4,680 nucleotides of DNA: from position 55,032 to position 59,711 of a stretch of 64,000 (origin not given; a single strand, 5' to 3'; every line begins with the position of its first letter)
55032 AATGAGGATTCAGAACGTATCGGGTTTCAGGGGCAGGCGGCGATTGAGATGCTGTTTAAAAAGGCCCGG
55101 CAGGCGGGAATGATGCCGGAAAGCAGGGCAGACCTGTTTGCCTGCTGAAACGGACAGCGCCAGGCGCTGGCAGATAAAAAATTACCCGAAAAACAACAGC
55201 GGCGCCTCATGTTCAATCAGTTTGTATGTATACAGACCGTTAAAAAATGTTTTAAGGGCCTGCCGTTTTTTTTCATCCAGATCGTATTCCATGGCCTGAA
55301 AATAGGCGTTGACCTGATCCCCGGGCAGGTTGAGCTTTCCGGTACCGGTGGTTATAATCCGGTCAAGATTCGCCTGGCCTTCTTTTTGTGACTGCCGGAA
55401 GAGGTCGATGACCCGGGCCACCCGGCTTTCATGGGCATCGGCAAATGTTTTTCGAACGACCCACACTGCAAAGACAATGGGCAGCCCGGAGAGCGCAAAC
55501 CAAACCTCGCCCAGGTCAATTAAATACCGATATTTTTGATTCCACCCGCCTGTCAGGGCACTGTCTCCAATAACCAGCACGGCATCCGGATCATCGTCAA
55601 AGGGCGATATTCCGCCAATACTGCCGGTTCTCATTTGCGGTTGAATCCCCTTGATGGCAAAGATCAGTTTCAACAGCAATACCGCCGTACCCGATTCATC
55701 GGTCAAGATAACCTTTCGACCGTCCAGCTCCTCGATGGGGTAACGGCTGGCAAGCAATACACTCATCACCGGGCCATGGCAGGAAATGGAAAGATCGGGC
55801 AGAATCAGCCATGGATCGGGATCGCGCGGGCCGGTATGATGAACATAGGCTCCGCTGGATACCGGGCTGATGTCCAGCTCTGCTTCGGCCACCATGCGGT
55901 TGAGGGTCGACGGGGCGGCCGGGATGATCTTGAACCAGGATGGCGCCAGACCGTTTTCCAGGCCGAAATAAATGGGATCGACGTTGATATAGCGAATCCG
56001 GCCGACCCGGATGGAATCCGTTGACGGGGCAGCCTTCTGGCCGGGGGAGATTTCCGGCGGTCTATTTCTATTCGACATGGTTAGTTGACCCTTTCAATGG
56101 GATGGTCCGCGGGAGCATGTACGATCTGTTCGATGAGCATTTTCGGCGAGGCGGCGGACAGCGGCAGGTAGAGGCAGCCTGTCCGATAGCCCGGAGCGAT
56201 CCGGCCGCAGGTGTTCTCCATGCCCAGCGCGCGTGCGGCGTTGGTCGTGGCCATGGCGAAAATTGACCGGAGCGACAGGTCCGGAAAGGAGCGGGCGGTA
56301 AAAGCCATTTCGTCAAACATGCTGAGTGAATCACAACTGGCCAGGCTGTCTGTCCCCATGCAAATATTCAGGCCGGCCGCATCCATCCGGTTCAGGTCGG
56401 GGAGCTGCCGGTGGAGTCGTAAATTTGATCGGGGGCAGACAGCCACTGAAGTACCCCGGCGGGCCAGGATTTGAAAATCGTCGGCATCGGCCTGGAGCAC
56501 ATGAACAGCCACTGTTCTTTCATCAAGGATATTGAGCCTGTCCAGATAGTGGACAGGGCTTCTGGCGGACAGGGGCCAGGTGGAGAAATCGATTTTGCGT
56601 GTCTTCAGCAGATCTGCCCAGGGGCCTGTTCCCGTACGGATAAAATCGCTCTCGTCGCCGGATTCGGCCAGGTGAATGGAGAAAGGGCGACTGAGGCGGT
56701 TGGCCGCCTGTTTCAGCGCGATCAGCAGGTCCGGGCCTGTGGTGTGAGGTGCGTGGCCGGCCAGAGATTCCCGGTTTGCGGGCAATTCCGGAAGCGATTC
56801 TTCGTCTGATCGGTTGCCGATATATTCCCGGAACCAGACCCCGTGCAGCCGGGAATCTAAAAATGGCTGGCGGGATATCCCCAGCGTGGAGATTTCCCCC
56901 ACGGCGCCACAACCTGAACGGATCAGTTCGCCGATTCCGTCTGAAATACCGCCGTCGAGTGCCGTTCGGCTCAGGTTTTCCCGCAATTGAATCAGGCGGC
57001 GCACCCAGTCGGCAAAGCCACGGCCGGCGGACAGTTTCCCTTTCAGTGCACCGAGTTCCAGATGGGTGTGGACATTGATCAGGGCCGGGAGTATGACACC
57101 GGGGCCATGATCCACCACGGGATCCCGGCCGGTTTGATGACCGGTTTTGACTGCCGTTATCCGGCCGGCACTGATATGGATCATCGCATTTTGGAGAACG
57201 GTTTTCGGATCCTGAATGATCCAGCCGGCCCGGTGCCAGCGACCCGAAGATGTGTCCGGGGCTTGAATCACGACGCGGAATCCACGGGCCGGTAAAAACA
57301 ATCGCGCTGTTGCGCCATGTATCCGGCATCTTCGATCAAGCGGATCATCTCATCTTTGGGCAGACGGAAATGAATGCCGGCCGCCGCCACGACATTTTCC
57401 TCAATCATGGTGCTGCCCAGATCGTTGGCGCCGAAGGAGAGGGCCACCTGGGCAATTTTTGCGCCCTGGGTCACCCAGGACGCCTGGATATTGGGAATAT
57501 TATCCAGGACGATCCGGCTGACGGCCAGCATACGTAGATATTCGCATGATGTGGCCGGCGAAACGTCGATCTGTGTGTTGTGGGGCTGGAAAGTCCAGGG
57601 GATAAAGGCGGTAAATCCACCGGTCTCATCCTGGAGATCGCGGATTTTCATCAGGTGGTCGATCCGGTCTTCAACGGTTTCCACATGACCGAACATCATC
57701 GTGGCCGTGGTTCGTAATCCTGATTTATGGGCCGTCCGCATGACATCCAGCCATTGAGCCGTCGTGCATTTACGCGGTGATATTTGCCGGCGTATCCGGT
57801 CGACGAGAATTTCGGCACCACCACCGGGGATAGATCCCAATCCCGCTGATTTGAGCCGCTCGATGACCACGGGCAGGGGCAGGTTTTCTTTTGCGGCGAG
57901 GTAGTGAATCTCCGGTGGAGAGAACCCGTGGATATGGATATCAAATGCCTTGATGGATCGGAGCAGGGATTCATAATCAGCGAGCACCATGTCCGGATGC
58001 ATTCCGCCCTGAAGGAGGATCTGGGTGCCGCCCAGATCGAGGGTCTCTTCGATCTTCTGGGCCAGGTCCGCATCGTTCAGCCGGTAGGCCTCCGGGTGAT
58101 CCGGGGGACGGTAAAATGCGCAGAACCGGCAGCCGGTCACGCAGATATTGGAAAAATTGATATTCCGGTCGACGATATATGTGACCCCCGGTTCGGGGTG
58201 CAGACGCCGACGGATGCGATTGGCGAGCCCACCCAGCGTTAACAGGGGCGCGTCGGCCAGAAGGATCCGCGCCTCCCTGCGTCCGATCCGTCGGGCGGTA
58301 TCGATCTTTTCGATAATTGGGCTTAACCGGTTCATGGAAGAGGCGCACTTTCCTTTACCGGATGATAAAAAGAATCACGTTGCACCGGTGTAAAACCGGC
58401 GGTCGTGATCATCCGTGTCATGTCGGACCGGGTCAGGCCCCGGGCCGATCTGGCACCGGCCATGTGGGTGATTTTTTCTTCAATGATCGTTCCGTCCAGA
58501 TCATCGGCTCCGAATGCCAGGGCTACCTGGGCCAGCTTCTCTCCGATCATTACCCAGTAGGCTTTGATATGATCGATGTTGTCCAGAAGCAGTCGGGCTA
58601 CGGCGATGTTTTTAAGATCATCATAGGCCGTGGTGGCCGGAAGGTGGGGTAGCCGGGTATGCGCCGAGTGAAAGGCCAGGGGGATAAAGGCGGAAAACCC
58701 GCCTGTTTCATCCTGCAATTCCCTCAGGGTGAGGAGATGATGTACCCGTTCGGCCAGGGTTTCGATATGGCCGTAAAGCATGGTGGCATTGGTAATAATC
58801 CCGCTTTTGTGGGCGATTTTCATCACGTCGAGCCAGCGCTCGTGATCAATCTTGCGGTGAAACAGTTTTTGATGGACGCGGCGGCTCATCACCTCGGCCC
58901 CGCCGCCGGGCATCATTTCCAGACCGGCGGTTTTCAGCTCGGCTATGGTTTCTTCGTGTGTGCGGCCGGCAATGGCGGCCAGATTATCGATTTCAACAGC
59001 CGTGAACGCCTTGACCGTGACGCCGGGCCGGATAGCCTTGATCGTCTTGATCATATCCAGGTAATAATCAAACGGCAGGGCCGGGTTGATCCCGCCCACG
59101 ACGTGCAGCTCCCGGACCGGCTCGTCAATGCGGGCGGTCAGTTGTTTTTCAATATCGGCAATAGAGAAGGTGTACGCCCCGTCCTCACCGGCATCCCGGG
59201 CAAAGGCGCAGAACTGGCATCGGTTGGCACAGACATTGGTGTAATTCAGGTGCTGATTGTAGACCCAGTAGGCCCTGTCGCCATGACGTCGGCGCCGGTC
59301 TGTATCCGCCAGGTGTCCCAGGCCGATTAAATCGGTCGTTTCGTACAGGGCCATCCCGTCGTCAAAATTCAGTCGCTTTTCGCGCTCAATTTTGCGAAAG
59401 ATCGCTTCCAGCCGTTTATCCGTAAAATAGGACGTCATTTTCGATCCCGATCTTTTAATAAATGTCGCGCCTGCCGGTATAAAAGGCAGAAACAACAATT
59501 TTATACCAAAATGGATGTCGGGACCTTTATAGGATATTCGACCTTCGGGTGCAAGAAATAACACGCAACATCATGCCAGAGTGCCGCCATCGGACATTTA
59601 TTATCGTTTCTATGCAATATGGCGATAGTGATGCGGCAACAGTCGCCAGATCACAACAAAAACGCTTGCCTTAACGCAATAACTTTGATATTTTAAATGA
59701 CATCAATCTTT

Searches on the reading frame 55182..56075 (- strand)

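Call 6: search_protein_families(library=pfam, proteins=[window:55182-56075:-], max_evalue=0.001)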
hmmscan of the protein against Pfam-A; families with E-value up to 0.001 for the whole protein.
window:55182-56075:- (297 aa): 1 family
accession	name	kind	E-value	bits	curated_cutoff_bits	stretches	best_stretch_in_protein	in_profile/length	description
PF02621.19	VitK2_biosynth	-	1.8e-63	214.8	26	1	22-279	1-248/252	Menaquinone biosynthesis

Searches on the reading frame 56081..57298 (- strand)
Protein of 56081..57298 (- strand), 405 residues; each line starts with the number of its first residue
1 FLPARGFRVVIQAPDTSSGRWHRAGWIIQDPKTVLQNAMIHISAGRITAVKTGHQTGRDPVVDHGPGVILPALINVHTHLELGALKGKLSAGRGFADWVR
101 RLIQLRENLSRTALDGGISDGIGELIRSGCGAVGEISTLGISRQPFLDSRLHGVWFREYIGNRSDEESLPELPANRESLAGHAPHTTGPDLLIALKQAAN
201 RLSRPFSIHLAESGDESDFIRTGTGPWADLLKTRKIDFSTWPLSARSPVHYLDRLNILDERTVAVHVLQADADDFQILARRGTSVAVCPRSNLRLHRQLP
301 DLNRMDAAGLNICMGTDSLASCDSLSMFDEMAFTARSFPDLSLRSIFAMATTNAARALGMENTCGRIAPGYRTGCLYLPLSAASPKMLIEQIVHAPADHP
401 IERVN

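Call 6: search_protein_families(library=pfam, proteins=[window:56081-57298:-], max_evalue=0.001)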
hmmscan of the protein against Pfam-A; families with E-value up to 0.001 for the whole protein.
window:56081-57298:- (405 aa): 2 families
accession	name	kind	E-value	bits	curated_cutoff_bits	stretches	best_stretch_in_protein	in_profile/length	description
PF01979.26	Amidohydro_1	-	2e-35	123.1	25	1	68-372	1-312/345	Amidohydrolase family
PF07969.17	Amidohydro_3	-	2.5e-08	34.3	29.7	1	271-372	317-438/472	Amidohydrolase family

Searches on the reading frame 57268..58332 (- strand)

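Call 56: search_protein_families(library=pfam, proteins=[window:57268-58332:-], max_evalue=0.001)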
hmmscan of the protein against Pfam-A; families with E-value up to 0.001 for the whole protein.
window:57268-58332:- (354 aa): 2 families
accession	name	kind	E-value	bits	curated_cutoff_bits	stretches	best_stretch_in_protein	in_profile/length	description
PF19288.4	CofH_C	-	1.9e-37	128.3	27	1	239-351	3-120/125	CofH/MqnC C-terminal region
PF04055.27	Radical_SAM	-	6.5e-20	72.4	29.5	1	58-227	1-163/166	Radical SAM superfamily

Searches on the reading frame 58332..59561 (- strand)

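Call 56: search_protein_families(library=pfam, proteins=[window:58332-59561:-], max_evalue=0.001)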
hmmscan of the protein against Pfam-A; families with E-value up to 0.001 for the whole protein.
window:58332-59561:- (409 aa): 2 families
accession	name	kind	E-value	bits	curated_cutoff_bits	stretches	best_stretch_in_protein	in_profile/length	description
PF19288.4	CofH_C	-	6.4e-21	74.9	27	1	288-402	3-119/125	CofH/MqnC C-terminal region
PF04055.27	Radical_SAM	-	1.1e-18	68.3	29.5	1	106-276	2-163/166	Radical SAM superfamily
